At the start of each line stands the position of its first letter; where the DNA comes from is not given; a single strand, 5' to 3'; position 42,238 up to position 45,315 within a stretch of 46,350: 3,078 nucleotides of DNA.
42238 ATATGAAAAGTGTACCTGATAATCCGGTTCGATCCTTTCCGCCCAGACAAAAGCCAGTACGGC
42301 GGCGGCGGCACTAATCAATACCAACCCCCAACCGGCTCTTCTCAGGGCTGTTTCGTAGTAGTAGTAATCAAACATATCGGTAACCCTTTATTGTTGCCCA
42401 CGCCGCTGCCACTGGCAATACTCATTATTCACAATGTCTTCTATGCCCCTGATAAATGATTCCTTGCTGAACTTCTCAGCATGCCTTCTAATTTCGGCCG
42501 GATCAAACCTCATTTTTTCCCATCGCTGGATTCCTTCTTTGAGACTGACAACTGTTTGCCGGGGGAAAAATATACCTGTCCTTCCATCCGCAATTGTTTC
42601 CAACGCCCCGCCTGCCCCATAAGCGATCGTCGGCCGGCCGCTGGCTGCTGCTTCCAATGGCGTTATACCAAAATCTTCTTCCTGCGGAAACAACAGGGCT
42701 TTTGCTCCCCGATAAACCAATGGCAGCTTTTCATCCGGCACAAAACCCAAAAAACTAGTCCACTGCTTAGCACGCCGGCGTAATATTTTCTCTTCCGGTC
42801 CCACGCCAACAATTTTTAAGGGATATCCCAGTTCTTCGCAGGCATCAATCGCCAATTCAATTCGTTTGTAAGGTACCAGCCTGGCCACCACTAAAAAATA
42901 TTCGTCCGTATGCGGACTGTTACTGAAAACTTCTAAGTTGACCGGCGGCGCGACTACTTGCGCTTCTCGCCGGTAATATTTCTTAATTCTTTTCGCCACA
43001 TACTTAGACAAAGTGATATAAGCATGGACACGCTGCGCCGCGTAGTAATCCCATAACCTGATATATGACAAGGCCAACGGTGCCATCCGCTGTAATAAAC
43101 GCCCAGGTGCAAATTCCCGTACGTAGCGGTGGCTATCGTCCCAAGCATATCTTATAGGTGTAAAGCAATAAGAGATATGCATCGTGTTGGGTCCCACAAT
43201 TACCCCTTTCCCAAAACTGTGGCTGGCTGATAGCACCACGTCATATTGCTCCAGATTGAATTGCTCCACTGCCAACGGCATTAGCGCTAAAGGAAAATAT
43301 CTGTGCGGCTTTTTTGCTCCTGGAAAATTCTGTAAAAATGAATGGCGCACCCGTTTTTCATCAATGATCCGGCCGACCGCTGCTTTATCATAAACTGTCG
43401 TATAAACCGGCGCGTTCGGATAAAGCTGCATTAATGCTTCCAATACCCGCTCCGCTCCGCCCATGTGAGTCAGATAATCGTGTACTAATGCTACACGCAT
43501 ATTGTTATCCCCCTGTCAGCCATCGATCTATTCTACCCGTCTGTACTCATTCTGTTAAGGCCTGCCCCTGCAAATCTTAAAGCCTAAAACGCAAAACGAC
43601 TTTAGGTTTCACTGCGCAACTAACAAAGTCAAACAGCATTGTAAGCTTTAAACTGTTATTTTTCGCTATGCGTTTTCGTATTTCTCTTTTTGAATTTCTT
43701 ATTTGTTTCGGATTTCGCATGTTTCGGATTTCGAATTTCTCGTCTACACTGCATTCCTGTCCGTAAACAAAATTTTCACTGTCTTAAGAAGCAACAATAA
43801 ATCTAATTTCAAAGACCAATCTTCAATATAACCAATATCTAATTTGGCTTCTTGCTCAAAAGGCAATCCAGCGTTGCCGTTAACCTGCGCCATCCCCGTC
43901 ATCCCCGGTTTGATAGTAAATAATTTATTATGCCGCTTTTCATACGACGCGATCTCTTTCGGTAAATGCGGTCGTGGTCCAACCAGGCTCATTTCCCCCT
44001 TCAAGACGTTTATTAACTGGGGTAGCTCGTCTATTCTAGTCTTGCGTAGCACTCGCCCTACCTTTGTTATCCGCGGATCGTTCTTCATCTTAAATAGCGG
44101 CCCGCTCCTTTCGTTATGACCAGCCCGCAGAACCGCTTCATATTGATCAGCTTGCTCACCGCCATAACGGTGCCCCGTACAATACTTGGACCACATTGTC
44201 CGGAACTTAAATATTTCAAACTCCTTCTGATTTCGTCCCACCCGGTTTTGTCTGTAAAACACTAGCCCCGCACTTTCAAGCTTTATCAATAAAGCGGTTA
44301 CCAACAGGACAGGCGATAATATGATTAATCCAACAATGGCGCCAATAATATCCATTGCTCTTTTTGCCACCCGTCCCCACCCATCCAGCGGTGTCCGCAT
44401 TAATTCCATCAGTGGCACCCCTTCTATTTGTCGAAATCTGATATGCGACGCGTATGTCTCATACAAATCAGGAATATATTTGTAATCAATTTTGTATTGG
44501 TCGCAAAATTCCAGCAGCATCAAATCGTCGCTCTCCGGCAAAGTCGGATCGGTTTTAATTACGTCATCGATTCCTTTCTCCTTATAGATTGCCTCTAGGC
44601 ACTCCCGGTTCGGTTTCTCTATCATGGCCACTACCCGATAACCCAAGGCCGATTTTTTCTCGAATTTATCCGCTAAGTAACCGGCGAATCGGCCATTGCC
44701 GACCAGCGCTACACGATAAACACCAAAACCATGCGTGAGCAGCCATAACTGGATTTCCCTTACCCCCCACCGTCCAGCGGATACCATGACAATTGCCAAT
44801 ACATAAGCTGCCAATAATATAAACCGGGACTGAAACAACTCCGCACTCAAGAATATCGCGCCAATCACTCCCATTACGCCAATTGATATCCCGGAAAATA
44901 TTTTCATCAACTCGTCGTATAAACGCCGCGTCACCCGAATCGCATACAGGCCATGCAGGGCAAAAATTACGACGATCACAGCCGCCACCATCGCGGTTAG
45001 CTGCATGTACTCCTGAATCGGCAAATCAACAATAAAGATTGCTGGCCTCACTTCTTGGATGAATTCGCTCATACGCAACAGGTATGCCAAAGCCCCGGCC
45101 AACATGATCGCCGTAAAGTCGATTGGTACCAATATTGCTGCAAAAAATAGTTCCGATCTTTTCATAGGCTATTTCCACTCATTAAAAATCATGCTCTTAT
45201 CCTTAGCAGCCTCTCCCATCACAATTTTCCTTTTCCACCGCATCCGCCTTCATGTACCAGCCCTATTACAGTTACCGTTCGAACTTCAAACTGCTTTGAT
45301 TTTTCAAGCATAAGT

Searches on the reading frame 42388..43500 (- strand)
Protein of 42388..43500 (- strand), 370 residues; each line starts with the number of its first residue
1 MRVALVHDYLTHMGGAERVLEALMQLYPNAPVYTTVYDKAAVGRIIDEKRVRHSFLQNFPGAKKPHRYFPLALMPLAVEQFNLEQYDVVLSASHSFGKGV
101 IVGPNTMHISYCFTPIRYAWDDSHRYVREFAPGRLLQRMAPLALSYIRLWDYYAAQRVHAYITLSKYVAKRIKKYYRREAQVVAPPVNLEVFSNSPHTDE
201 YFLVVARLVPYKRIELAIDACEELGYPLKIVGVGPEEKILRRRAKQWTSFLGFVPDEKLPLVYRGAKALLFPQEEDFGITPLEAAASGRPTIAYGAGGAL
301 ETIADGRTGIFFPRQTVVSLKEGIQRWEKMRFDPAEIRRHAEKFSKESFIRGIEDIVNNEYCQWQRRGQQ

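Call 8: search_protein_families(library=pfam, proteins=[window:42388-43500:-], max_evalue=0.001)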
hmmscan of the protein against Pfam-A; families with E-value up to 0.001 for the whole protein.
window:42388-43500:- (370 aa): 3 families
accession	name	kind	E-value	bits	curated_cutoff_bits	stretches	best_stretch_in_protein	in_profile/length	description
PF00534.26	Glycos_transf_1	-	1.5e-26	93.4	26.4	1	193-343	9-171/172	Glycosyl transferases group 1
PF13692.12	Glyco_trans_1_4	-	4.1e-19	69.7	27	1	201-326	3-138/142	Glycosyl transferases group 1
PF13439.12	Glyco_transf_4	-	5.1e-07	30.3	28.5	1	13-190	1-169/170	Glycosyltransferase Family 4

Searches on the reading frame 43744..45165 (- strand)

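Call 8: search_protein_families(library=pfam, proteins=[window:43744-45165:-], max_evalue=0.001)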
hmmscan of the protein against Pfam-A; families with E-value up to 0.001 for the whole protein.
window:43744-45165:- (473 aa): 2 families
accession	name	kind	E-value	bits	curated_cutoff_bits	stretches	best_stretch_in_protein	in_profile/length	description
PF02397.22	Bac_transf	-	4.2e-65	219.1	27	1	268-467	1-178/179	Bacterial sugar transferase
PF13727.12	CoA_binding_3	-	2e-07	31.6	25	1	71-191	3-119/175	CoA-binding domain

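Call 53: search_protein_families(library=ncbifam, proteins=[window:43744-45165:-], max_evalue=0.001)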
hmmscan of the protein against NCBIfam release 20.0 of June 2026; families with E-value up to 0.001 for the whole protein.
window:43744-45165:- (473 aa): 10 families
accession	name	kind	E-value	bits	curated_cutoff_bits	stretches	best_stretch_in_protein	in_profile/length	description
TIGR03025.1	EPS_sugtrans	subfamily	1.2e-115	387.3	295.55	1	15-472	2-444/445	exopolysaccharide biosynthesis polyprenyl glycosylphosphotransferase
TIGR03023.1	WcaJ_sugtrans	equivalog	1.4e-100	337.8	410.75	1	15-472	2-452/453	undecaprenyl-phosphate glucose phosphotransferase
TIGR03022.1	WbaP_sugtrans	subfamily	1.1e-79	268.8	403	1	13-468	2-451/456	undecaprenyl-phosphate galactose phosphotransferase WbaP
NF041877.1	EPS_EpsZ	equivalog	1.7e-61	208.3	800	1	267-472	265-458/459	exopolysaccharide biosynthesis polyisoprenyl-phosphate hexose-1-phosphate transferase EpsZ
NF052601.1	undeca_RfbP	equivalog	4.9e-59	199.6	330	1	264-471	41-240/244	undecaprenyl-phosphate galactose phosphotransferase family protein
NF007518.0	PRK10124.1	equivalog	6.1e-57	193.4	684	2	42-324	33-330/464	undecaprenyl-phosphate glucose phosphotransferase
TIGR03013.1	EpsB_2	subfamily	6.3e-57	193.6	393.35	2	351-468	315-438/443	TIGR03013 family XrtA/PEP-CTERM system glycosyltransferase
NF050817.1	PolSacchBiosHfsE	equivalog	1.4e-44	152.6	750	1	259-473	263-466/467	polysaccharide biosynthesis protein HfsE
NF011751.0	PRK15204.1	equivalog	5.3e-43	147.3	907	1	261-468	273-471/476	undecaprenyl-phosphate galactose phosphotransferase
NF045514.1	glycotran_HepC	equivalog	6.1e-27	94.3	140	1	265-399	114-211/220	heterocyst development glycosyltransferase HepC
